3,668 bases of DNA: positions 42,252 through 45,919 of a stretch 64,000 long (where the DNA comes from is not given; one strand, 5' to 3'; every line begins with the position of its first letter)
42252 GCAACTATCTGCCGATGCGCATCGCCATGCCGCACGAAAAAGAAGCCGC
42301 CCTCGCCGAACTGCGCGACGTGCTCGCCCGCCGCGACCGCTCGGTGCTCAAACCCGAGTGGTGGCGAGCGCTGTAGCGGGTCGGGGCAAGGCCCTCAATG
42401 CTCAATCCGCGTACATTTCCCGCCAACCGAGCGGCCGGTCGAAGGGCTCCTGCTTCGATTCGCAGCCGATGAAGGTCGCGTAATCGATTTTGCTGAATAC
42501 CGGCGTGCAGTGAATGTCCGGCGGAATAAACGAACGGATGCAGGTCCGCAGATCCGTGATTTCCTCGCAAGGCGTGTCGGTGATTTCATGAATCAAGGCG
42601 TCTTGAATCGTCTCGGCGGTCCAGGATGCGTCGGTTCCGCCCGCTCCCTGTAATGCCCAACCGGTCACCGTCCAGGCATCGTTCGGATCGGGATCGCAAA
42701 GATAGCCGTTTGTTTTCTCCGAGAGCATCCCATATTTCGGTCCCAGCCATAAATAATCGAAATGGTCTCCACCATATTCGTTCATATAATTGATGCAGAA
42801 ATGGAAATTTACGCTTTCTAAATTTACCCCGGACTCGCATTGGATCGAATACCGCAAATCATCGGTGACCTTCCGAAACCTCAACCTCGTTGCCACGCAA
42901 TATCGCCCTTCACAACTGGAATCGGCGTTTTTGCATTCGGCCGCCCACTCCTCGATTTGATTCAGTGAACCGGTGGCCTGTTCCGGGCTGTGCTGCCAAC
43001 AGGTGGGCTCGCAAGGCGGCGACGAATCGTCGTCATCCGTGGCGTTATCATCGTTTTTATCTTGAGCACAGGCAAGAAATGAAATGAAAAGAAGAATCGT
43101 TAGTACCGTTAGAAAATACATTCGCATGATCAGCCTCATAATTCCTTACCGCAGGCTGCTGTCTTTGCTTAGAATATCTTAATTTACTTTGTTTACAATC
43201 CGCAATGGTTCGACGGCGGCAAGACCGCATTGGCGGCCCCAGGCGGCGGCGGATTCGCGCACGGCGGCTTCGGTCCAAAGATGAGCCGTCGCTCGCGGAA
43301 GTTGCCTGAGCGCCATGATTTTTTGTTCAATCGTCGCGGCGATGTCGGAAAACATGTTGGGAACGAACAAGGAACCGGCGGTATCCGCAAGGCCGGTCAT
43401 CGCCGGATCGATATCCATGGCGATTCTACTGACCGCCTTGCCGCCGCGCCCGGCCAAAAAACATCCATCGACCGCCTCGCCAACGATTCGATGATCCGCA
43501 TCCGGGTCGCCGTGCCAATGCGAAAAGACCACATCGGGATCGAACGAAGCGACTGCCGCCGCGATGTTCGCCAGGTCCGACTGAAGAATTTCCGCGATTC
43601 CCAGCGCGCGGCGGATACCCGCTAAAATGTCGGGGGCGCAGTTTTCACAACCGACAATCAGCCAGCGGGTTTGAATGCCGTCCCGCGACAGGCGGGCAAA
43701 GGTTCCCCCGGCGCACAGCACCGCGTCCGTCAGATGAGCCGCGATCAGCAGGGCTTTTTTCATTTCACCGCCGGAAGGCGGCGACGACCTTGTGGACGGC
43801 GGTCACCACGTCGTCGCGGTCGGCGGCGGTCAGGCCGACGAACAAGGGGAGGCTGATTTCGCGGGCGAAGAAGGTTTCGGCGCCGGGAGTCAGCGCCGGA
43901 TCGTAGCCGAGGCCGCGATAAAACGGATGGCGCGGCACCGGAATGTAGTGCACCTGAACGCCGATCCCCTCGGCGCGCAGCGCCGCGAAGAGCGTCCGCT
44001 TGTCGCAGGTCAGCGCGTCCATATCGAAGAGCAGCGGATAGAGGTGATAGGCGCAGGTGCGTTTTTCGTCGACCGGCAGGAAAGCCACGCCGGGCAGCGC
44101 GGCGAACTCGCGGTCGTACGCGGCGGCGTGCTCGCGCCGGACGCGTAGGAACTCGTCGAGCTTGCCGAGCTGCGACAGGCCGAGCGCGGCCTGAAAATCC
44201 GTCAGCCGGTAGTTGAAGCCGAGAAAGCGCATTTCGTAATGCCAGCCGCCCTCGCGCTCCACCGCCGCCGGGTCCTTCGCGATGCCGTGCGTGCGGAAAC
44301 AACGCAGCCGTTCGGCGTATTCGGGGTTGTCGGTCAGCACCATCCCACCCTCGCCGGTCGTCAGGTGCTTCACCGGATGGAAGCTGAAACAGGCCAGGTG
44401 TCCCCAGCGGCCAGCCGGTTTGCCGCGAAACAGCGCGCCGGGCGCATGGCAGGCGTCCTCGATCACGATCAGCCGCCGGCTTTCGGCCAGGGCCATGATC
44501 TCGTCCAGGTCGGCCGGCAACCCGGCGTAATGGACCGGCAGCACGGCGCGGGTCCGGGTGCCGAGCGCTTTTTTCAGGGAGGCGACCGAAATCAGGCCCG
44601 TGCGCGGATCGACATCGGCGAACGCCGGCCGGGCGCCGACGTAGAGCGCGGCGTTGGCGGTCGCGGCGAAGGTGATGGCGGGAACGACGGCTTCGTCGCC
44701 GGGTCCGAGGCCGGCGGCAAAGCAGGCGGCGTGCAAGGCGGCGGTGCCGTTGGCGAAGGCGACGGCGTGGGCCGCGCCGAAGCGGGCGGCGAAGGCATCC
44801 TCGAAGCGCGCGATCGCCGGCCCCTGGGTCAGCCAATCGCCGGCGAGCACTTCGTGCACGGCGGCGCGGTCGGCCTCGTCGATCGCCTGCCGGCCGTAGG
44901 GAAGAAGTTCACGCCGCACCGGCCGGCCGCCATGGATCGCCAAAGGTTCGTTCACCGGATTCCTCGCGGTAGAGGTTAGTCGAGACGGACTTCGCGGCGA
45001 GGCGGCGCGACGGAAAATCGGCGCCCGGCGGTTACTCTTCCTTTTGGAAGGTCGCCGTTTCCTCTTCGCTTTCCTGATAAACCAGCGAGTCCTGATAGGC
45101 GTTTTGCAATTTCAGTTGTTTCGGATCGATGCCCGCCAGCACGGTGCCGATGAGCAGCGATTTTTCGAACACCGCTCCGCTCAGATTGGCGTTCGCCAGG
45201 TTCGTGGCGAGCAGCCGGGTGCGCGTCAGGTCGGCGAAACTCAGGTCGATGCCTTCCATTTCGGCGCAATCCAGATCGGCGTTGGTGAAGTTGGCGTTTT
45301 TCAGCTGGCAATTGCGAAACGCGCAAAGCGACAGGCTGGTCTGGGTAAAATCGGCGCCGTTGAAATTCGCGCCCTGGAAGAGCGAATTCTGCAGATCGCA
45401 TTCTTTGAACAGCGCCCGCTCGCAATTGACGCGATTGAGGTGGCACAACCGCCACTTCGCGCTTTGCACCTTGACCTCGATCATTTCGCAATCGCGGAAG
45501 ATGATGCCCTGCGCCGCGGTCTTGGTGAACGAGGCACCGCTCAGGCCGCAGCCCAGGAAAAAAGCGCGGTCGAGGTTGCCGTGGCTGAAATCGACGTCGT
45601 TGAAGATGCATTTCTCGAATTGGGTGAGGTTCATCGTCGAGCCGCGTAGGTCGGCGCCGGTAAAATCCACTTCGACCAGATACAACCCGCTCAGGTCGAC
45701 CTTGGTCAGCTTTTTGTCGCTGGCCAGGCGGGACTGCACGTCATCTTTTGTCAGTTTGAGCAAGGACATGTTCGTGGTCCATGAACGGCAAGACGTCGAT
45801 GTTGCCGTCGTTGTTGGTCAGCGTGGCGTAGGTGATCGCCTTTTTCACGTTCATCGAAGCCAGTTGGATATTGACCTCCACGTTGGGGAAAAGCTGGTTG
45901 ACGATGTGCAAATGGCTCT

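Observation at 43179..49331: GDP-D-rhamnose and amino-sugar locus interleaved with FapA and pentapeptide-repeat genes: possible flagellar or surface glycosylation island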

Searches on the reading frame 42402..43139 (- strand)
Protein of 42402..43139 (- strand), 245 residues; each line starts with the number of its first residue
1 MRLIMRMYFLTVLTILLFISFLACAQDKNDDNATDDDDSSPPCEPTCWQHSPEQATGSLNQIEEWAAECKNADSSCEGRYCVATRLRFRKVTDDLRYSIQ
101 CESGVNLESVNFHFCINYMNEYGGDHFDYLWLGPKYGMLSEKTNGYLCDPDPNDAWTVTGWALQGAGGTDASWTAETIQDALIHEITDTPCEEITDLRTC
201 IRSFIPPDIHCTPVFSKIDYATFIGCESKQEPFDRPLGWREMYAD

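Call 4: search_protein_families(library=pfam, proteins=[window:42402-43139:-], max_evalue=0.01)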
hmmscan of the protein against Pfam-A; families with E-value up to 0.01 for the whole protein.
window:42402-43139:- (245 aa): 0 families

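Call 5: search_protein_families(library=ncbifam, proteins=[window:42402-43139:-], max_evalue=0.01)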
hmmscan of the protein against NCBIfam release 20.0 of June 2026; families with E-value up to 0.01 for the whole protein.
window:42402-43139:- (245 aa): 0 families

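Call 7: find_encoding_contigs(protein=window:42402-43139:-, flank=10000, max_places=6)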
Protein window:42402-43139:- (245 aa): no gene with exactly this product is on record in the collection.

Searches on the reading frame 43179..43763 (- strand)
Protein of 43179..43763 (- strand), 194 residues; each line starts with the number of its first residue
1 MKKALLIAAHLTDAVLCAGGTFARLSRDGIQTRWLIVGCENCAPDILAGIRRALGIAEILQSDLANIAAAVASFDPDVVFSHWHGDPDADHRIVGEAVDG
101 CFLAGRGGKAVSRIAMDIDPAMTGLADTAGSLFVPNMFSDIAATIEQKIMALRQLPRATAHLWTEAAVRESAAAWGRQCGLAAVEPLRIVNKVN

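Call 4: search_protein_families(library=pfam, proteins=[window:43179-43763:-], max_evalue=0.01)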
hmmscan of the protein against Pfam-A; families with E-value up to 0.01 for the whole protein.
window:43179-43763:- (194 aa): 1 family
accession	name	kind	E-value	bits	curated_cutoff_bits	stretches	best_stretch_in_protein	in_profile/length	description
PF02585.22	PIG-L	-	8.9e-09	36.4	28.2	2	66-99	92-126/129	GlcNAc-PI de-N-acetylase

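Call 5: search_protein_families(library=ncbifam, proteins=[window:43179-43763:-], max_evalue=0.01)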
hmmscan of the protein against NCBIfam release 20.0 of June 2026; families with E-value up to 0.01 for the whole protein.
window:43179-43763:- (194 aa): 1 family
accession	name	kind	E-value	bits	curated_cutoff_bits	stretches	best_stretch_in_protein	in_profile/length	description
TIGR04001.1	thiol_BshB1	equivalog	0.0001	22.1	182.5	0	61-153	81-173/226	bacillithiol biosynthesis deacetylase BshB1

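Call 13: search_solved_structures(query=window:43179-43763:-, max_evalue=1, show_alignments=2)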
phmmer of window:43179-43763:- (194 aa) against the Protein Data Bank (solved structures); distinct sequences matched with E-value up to 1: 4.
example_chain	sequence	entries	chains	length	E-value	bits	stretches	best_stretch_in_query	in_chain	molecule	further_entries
8bgn_A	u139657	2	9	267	0.019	18.1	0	2-35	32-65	Diacetylchitobiose deacetylase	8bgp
8bgo_A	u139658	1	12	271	0.02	18.1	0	2-35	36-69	Diacetylchitobiose deacetylase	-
1uan_A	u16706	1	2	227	0.28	14.3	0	4-34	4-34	hypothetical protein TT1542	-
3we7_A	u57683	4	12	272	0.38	13.9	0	2-35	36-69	Putative uncharacterized protein PH0499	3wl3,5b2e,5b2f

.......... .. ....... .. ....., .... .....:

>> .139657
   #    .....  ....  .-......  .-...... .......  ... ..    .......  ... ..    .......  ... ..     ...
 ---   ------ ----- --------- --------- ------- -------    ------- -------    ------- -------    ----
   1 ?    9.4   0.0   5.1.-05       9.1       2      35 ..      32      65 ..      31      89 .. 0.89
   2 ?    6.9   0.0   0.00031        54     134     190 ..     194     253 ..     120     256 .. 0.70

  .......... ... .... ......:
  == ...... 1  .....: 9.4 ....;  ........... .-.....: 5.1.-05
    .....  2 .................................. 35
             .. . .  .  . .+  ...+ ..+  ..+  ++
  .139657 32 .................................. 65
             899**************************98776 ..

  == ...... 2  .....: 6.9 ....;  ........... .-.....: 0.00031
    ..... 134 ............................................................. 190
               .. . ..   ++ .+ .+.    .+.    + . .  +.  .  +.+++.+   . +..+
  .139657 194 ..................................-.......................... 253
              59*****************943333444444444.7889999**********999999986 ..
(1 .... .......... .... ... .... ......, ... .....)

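Call 76: search_protein_families(library=padloc, proteins=[window:43179-43763:-], max_evalue=0.001)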
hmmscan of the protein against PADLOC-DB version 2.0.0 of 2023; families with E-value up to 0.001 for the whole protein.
window:43179-43763:- (194 aa): 0 families

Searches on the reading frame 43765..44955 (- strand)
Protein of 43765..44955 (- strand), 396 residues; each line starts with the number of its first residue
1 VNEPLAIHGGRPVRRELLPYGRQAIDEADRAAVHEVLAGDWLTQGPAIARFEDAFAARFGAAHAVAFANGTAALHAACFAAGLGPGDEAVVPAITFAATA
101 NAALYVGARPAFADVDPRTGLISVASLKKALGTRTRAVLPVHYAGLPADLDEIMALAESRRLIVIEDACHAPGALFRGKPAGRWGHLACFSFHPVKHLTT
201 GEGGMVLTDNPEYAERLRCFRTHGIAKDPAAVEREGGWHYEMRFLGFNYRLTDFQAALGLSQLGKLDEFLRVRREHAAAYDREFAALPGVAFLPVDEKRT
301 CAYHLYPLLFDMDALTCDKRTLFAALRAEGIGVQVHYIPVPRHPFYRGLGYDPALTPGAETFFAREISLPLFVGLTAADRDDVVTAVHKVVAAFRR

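Call 4: search_protein_families(library=pfam, proteins=[window:43765-44955:-], max_evalue=0.01)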
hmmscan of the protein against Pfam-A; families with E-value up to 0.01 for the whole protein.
window:43765-44955:- (396 aa): 4 families
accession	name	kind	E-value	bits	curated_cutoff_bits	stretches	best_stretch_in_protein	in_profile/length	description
PF01041.23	DegT_DnrJ_EryC1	-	5.3e-117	391.5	19.8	1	24-387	2-359/360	DegT/DnrJ/EryC1/StrS aminotransferase family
PF00155.27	Aminotran_1_2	-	3.6e-07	30.1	19.7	1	48-172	44-190/361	Aminotransferase class I and II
PF01053.26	Cys_Met_Meta_PP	-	0.0013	17.8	27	1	45-177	51-183/381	Cys/Met metabolism PLP-dependent enzyme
PF01212.27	Beta_elim_lyase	-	0.0031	17.3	27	1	43-134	29-121/288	Beta-eliminating lyase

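Call 5: search_protein_families(library=ncbifam, proteins=[window:43765-44955:-], max_evalue=0.01)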
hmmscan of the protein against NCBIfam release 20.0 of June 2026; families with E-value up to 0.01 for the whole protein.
window:43765-44955:- (396 aa): 17 families
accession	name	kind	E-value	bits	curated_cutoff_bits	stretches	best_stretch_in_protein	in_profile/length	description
TIGR03588.1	PseC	equivalog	9.7e-136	452.6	423.5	1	18-390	2-379/380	UDP-4-amino-4,6-dideoxy-N-acetyl-beta-L-altrosamine transaminase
NF008658.2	PRK11658.1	equivalog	3.2e-85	286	631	1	16-391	3-377/379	UDP-4-amino-4-deoxy-L-arabinose aminotransferase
TIGR04181.1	NHT_00031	hypoth_equivalog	2e-70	237.5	420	1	26-370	9-357/359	LegC family aminotransferase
NF008687.0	PRK11706.1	equivalog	5.1e-63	213.1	375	1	44-391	29-374/375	dTDP-4-amino-4,6-dideoxygalactose transaminase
TIGR04427.1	PLP_DesI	equivalog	2.6e-57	194.7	650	1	4-382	7-374/390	dTDP-4-dehydro-6-deoxyglucose aminotransferase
NF011936.0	PRK15407.1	equivalog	9.6e-50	169.5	423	2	17-224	36-251/440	lipopolysaccharide biosynthesis protein RfbH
TIGR02379.1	ECA_wecE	subfamily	4.2e-46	157.4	434.85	1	34-390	23-374/376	dTDP-4-amino-4,6-dideoxy-D-glucose transaminase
NF041364.1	GntC_guanitoxin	equivalog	0.00058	18.9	415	1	63-167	61-173/356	guanitoxin biosynthesis PLP-dependent (S)-gamma-hydroxy-L-arginine cyclodehydratase GntC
NF052290.2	MocR_like_YczR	exception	0.0007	18.4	487.4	0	193-241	177-225/458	MocR-like transcription factor YczR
NF006488.0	PRK08912.1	equivalog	0.0012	17.9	498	1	66-139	91-164/387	aminotransferase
NF005817.0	PRK07683.1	equivalog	0.0018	17.1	575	1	53-167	80-200/387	aminotransferase A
TIGR01325.1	O_suc_HS_sulf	equivalog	0.0026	16.4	510.05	1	44-100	52-107/380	O-succinylhomoserine sulfhydrylase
NF004609.0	PRK05939.1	equivalog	0.0038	16.2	555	1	47-181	62-195/412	cystathionine gamma-synthase family protein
TIGR03947.1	viomycin_VioD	equivalog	0.0061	15.5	390.9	0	49-139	54-147/359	capreomycidine synthase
NF006003.0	PRK08133.1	equivalog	0.007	15.1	522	0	45-101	65-120/396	O-succinylhomoserine sulfhydrylase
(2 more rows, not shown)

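Call 14: search_solved_structures(query=window:43765-44955:-, max_evalue=1e-30)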
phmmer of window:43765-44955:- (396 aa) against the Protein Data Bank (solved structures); distinct sequences matched with E-value up to 1e-30: 50.
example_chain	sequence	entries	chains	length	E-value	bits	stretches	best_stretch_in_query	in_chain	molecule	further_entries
1mdo_A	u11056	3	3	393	1.6e-75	257.8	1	15-391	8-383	ArnB aminotransferase | UDP-4-amino-4-deoxy-L-arabinose--oxoglutarate aminotransferase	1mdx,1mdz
4oca_A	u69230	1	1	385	1.6e-74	254.5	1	15-391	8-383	UDP-4-amino-4-deoxy-L-arabinose--oxoglutarate aminotransferase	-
8sng_A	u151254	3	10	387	4.3e-73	249.8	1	15-390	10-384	UDP-4-amino-4-deoxy-L-arabinose--oxoglutarate aminotransferase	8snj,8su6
4lc3_A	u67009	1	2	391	1.3e-67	231.7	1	16-392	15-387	Putative UDP-4-amino-4-deoxy-l-arabinose--oxoglutarate aminotransferase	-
3bn1_A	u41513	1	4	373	3.9e-64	220.3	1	25-391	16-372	Perosamine synthetase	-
3dr7_A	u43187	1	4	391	4.4e-64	220.2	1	25-391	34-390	Putative perosamine synthetase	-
3dr4_A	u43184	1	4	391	3.3e-63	217.3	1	25-391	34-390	Putative perosamine synthetase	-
7b0m_AAA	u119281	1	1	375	1e-59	205.8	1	42-344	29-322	Sugar aminotransferase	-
2fn6_A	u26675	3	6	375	1.8e-59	205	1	19-394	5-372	AMINOTRANSFERASE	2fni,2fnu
7b0d_A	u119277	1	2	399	1.3e-55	192.3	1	24-374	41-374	Glutamine--scyllo-inositol transaminase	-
8gyh_B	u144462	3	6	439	1.1e-54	189.2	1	5-344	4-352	DegT/DnrJ/EryC1/StrS family aminotransferase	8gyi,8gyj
4xau_A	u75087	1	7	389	4.3e-53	184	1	15-387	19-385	Putative aminotransferase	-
4zwv_A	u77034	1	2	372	6.2e-53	183.4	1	18-387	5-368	Putative aminotransferase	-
6ewj_A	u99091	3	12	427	9.4e-52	179.6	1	18-385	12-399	Putative capsular polysaccharide biosynthesis protein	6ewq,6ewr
5uid_A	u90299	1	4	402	2.8e-51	178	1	24-393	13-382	Aminotransferase TlmJ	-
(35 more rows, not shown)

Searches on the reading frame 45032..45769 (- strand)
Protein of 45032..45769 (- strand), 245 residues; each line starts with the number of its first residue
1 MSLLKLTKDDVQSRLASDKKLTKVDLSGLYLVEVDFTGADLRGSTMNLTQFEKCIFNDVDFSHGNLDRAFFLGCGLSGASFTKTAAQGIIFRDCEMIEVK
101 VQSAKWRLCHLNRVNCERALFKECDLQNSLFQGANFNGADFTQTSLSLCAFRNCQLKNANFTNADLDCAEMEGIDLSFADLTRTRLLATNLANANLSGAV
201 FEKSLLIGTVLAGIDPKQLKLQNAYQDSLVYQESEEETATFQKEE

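Call 4: search_protein_families(library=pfam, proteins=[window:45032-45769:-], max_evalue=0.01)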
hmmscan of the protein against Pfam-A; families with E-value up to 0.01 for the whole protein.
window:45032-45769:- (245 aa): 5 families
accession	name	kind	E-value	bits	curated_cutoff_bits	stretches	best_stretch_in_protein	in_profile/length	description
PF00805.28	Pentapeptide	-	3.9e-33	113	20.2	5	109-147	1-39/40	Pentapeptide repeats (8 copies)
PF13599.13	Pentapeptide_4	-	4.4e-27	94.4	38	2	109-176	6-73/78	Pentapeptide repeat region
PF13576.12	Pentapeptide_3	-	1.1e-16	61.2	27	2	121-164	1-47/48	Pentapeptide repeats (9 copies)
PF23894.2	LD_SV2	-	1.1e-09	38.9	29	2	34-99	30-90/92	SV2A/B/C luminal domain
PF25296.1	Decapeptide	-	0.0065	16.8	45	0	139-182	10-53/74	Decapeptide repeat region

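Call 5: search_protein_families(library=ncbifam, proteins=[window:45032-45769:-], max_evalue=0.01)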
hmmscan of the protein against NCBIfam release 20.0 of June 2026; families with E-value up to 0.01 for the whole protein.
window:45032-45769:- (245 aa): 19 families
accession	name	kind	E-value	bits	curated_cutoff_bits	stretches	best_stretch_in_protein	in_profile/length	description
NF047416.1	penta_HetL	equivalog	4.8e-27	94.8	260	2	17-170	16-169/218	heterocyst differentiation pentapeptide repeat protein HetL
NF052603.1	penta_Alr5209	equivalog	2.9e-18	66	125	3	151-233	15-97/113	Alr5209 family pentapeptide repeat protein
NF033086.2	penta_rpt_Qnr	equivalog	6.5e-18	65.2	240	2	107-186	114-193/211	Qnr family pentapeptide repeat protein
NF011743.0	PRK15196.1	equivalog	1.1e-16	60.7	354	2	128-229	221-322/350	type III secretion system effector PipB2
NF000349.1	mfpA_AE000516.2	equivalog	3.1e-16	59.7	360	2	32-173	5-146/183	pentapeptide repeat protein MfpA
NF051894.1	anti_phage_HalA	equivalog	5.8e-16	58.6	250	2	85-167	52-125/338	anti-phage Hailong system effector protein HalA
NF000421.1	penta_rpt_QnrVC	exception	6.9e-15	55.6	460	1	19-186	11-199/218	QnrVC family quinolone resistance pentapeptide repeat protein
NF012151.0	penta_rpt_QnrAS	exception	1.4e-14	54.6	490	1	54-224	6-177/218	QnrAS family quinolone resistance pentapeptide repeat protein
NF011744.0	PRK15197.1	equivalog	1.7e-14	53.7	274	2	134-215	164-245/291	SPI-2 type III secretion system effector PipB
NF000071.4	penta_rpt_QnrA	exception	4.3e-13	49.5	450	2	38-136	10-104/218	QnrA family quinolone resistance pentapeptide repeat protein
NF000420.1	penta_rpt_QnrB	exception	1.2e-12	48.3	460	1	29-184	23-194/214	QnrB family quinolone resistance pentapeptide repeat protein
NF038182.1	penta_rpt_SmQnr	exception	2.1e-12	47.3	460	1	21-186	31-197/215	SmQnr family pentapeptide repeat protein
NF033375.2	penta_rpt_QnrE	exception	4.8e-12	46.3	480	2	117-203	11-98/214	QnrE family quinolone resistance pentapeptide repeat protein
NF000056.3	penta_rpt_QnrS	exception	4.5e-11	42.8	460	2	17-126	14-124/218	QnrS family quinolone resistance pentapeptide repeat protein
NF012152.0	penta_rpt_QnrC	exception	4.3e-09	36.7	500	2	103-186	25-104/221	QnrC family quinolone resistance pentapeptide repeat protein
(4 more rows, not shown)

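Call 76: search_protein_families(library=padloc, proteins=[window:45032-45769:-], max_evalue=0.001)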
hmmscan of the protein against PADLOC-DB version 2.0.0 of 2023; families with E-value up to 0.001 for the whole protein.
window:45032-45769:- (245 aa): 0 families
